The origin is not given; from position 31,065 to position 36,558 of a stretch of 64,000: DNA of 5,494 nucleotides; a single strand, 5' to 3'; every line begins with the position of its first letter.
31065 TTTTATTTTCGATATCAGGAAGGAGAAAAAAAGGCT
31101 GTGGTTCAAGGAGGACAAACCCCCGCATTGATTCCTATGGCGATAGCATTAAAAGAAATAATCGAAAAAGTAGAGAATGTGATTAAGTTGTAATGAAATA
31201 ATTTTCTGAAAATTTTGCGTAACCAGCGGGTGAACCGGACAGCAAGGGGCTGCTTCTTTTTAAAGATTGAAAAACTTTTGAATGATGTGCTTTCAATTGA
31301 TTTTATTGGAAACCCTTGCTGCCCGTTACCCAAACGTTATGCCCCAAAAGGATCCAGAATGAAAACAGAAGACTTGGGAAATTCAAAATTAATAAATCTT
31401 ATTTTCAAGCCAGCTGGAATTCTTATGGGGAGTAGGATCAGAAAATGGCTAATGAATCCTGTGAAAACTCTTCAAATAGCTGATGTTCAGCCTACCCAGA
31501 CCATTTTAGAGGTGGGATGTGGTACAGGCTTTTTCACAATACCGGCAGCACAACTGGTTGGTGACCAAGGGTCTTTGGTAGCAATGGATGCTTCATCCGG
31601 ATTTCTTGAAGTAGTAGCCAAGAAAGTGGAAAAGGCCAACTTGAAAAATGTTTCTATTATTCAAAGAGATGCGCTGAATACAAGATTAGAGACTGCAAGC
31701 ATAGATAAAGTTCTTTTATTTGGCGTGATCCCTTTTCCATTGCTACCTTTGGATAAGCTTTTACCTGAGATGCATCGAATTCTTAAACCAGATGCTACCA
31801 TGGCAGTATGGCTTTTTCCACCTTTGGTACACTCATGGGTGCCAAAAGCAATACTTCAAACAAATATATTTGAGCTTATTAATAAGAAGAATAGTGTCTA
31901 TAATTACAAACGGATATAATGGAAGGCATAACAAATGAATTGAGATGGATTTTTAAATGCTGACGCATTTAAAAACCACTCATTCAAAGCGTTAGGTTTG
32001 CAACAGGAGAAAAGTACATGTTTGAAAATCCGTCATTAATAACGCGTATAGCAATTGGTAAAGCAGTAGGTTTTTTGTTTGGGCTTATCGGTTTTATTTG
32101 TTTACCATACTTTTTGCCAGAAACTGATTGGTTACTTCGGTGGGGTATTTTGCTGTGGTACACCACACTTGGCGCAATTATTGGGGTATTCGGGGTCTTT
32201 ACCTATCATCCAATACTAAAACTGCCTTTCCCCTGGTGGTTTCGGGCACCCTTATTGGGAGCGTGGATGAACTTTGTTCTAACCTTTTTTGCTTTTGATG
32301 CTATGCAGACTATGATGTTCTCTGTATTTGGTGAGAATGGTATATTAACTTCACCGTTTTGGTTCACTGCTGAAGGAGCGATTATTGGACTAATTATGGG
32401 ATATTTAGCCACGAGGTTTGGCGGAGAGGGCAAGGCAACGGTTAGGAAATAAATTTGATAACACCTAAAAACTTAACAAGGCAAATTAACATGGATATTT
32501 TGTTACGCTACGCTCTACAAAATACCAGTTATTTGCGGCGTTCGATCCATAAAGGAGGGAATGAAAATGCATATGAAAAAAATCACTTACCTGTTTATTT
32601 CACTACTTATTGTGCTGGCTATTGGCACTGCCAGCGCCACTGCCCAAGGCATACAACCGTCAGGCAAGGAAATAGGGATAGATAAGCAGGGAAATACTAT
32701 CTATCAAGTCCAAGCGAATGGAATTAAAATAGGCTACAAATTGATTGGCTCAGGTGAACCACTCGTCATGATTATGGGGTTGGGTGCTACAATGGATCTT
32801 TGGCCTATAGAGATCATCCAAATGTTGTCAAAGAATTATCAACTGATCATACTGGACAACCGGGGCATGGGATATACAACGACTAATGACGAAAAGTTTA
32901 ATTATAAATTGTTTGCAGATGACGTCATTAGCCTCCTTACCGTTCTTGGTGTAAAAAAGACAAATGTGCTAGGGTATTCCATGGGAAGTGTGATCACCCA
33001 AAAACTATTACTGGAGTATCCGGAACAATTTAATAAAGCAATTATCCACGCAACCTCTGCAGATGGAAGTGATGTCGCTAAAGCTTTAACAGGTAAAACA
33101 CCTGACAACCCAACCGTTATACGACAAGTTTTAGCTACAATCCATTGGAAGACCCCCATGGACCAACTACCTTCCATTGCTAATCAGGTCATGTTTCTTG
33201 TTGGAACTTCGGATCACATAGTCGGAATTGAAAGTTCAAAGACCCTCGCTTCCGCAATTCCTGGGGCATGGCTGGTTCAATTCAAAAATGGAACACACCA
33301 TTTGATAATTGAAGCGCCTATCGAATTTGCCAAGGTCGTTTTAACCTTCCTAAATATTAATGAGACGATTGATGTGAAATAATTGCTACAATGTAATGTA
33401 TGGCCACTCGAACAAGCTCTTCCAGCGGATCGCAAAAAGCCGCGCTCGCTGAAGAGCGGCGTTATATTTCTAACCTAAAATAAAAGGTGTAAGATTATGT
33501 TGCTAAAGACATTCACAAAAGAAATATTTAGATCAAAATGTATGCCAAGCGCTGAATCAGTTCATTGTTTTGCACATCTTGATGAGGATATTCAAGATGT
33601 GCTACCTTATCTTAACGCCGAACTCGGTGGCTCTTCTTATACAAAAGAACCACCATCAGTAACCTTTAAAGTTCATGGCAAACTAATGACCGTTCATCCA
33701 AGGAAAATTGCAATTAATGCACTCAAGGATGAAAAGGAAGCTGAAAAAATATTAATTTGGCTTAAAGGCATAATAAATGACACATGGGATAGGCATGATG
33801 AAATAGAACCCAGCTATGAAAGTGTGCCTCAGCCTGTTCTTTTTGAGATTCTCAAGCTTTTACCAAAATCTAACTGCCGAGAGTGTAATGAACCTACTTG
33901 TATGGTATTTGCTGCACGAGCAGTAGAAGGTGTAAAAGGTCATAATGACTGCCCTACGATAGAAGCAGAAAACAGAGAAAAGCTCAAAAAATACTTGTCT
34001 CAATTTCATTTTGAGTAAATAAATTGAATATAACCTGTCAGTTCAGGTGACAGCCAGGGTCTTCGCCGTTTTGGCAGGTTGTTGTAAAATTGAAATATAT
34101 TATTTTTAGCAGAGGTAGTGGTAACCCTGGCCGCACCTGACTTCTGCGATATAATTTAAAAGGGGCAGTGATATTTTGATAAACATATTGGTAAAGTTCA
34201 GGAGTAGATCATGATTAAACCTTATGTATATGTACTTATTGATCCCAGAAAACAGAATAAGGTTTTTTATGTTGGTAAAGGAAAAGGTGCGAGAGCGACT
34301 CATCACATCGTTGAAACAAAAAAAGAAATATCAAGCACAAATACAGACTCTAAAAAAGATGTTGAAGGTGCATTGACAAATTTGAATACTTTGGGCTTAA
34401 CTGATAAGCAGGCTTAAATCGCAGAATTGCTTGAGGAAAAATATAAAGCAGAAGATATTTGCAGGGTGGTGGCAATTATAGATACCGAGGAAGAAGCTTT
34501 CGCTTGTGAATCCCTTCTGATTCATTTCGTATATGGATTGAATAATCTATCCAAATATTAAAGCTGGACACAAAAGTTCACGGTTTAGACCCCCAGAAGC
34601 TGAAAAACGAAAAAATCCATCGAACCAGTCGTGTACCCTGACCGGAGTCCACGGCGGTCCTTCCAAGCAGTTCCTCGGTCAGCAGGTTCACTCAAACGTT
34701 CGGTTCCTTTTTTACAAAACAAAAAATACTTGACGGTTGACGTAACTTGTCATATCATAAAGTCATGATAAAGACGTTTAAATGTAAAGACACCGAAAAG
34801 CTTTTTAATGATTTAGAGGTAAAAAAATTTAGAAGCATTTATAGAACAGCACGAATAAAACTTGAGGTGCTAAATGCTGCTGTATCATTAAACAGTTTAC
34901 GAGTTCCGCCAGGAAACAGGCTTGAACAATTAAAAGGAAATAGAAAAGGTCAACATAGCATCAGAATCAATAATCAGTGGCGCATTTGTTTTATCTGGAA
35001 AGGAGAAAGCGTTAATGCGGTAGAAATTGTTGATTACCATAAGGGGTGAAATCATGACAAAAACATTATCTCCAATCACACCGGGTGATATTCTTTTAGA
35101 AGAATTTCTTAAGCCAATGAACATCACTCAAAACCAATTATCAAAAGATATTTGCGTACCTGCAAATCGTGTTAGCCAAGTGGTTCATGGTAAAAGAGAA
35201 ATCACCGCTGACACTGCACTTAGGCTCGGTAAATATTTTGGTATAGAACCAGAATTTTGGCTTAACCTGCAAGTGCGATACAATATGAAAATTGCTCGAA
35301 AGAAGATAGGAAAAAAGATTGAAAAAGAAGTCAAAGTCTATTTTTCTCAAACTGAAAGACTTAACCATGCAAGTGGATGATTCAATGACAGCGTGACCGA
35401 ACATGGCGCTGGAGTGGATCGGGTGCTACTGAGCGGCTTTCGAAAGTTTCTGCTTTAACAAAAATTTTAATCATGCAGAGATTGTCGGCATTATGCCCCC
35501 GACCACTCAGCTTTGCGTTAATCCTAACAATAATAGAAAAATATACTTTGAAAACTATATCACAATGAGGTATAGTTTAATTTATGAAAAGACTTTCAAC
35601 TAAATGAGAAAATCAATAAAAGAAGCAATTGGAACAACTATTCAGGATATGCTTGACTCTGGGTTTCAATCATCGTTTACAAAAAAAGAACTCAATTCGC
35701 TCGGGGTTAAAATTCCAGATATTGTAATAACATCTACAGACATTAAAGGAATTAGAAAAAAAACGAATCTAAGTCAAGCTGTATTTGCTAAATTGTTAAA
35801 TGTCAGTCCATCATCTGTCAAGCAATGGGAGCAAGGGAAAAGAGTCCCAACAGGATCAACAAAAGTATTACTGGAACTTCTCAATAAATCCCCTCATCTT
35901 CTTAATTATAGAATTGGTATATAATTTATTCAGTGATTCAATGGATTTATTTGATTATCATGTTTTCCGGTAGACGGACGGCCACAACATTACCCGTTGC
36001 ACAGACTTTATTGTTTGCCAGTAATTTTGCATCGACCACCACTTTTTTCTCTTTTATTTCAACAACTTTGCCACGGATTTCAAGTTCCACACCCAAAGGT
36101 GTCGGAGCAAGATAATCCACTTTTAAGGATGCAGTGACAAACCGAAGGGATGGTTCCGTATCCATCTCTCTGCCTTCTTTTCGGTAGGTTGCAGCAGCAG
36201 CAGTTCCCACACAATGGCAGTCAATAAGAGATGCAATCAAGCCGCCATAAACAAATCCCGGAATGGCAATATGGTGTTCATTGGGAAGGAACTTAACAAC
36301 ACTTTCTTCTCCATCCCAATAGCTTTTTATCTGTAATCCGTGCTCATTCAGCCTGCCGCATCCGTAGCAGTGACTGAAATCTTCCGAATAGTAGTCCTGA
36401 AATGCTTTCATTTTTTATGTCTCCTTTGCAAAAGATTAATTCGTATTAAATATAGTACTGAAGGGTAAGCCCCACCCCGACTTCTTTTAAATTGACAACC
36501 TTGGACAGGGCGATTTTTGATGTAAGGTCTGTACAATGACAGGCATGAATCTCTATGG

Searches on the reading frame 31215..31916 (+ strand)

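Call 37: search_protein_families(library=pfam, proteins=[window:31215-31916:+], max_evalue=0.000001)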
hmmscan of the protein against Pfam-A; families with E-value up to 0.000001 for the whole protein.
window:31215-31916:+ (234 aa): 8 families
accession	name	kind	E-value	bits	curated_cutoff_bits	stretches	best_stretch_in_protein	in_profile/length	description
PF13649.12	Methyltransf_25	-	4.6e-17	62.9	27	1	97-193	1-96/97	Methyltransferase domain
PF13847.12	Methyltransf_31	-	2e-15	57.2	27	1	95-215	5-124/145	Methyltransferase domain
PF08241.18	Methyltransf_11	-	8.1e-14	52.5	21.2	1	98-197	1-94/95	Methyltransferase domain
PF01209.24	Ubie_methyltran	-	2.5e-11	43.8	20.1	1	84-198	38-151/233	ubiE/COQ5 methyltransferase family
PF08242.18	Methyltransf_12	-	3.7e-10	40.9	30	1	98-194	1-96/98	Methyltransferase domain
PF01135.25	PCMT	-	4.3e-09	36.9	20.3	1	85-164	65-144/210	Protein-L-isoaspartate(D-aspartate) O-methyltransferase (PCMT)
PF00398.26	RrnaAD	-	9.3e-08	31.9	24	1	86-173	23-108/263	Ribosomal RNA adenine dimethylase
PF02390.23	Methyltransf_4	-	1.6e-07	31.4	24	1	95-169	3-79/173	Putative methyltransferase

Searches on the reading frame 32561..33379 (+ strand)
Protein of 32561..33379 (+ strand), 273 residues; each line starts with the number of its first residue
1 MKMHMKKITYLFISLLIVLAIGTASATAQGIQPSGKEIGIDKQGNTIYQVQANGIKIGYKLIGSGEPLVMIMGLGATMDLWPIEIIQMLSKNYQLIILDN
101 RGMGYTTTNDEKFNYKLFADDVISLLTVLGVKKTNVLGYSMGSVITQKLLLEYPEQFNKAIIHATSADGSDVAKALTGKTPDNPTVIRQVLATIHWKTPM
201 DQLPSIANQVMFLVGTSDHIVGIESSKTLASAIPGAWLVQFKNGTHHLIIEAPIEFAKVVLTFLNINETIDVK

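Call 38: search_protein_families(library=pfam, proteins=[window:32561-33379:+], max_evalue=0.000001)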
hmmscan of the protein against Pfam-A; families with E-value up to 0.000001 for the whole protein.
window:32561-33379:+ (273 aa): 2 families
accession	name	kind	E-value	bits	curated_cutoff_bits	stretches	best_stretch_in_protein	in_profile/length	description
PF00561.26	Abhydrolase_1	-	2.5e-22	80.2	25.8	1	67-165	2-102/245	alpha/beta hydrolase fold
PF12146.15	Hydrolase_4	-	1.6e-10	41.1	27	1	88-169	27-113/239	Serine aminopeptidase, S33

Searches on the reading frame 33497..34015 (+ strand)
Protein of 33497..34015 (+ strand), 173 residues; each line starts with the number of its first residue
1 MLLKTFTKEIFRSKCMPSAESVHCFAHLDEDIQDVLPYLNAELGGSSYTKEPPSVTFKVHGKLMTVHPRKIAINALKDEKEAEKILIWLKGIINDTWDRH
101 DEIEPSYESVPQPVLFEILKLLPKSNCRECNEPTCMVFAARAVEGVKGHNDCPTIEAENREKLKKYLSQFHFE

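Call 38: search_protein_families(library=pfam, proteins=[window:33497-34015:+], max_evalue=0.000001)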
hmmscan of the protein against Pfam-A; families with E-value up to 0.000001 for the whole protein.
window:33497-34015:+ (173 aa): 1 family
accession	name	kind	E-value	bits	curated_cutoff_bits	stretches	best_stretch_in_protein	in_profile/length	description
PF04060.18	FeS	-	5.6e-12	45.6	23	1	122-153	1-32/33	Putative Fe-S cluster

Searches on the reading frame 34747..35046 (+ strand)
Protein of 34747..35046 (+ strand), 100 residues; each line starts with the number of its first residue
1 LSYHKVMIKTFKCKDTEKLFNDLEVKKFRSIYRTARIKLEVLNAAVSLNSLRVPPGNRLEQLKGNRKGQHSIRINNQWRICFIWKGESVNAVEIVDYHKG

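Call 62: search_protein_families(library=pfam, proteins=[window:34747-35046:+], max_evalue=0.00001)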
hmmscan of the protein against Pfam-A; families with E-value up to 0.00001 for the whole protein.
window:34747-35046:+ (100 aa): 1 family
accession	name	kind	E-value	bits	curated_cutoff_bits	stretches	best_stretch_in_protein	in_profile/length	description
PF05015.19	HigB-like_toxin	-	9e-18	65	27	1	10-98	2-91/91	RelE-like toxin of type II toxin-antitoxin system HigB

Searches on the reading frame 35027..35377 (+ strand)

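Call 62: search_protein_families(library=pfam, proteins=[window:35027-35377:+], max_evalue=0.00001)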
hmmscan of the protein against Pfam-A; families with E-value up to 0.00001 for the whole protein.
window:35027-35377:+ (117 aa): 1 family
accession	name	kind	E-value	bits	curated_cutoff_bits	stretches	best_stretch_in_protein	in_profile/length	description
PF01381.28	HTH_3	-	1.3e-09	38.3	23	1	24-78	1-55/55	Helix-turn-helix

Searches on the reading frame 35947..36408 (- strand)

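Call 16: search_protein_families(library=ncbifam, proteins=[window:35947-36408:-], max_evalue=0.001)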
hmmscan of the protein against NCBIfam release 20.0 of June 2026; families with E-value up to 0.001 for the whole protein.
window:35947-36408:- (153 aa): 4 families
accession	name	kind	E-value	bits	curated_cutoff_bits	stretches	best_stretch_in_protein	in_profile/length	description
TIGR00369.1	unchar_dom_1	domain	6.6e-06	26.2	36.6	1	24-143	7-115/117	hotdog fold thioesterase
TIGR02799.1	thio_ybgC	equivalog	1.4e-05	25.3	141.35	1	81-146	44-109/126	tol-pal system-associated acyl-CoA thioesterase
NF008675.0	PRK11688.1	equivalog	4.7e-05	23.2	107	1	50-134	57-143/156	thioesterase family protein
TIGR00051.1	TIGR00051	subfamily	0.00042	20.6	68.7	1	86-142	45-101/117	YbgC/FadM family acyl-CoA thioesterase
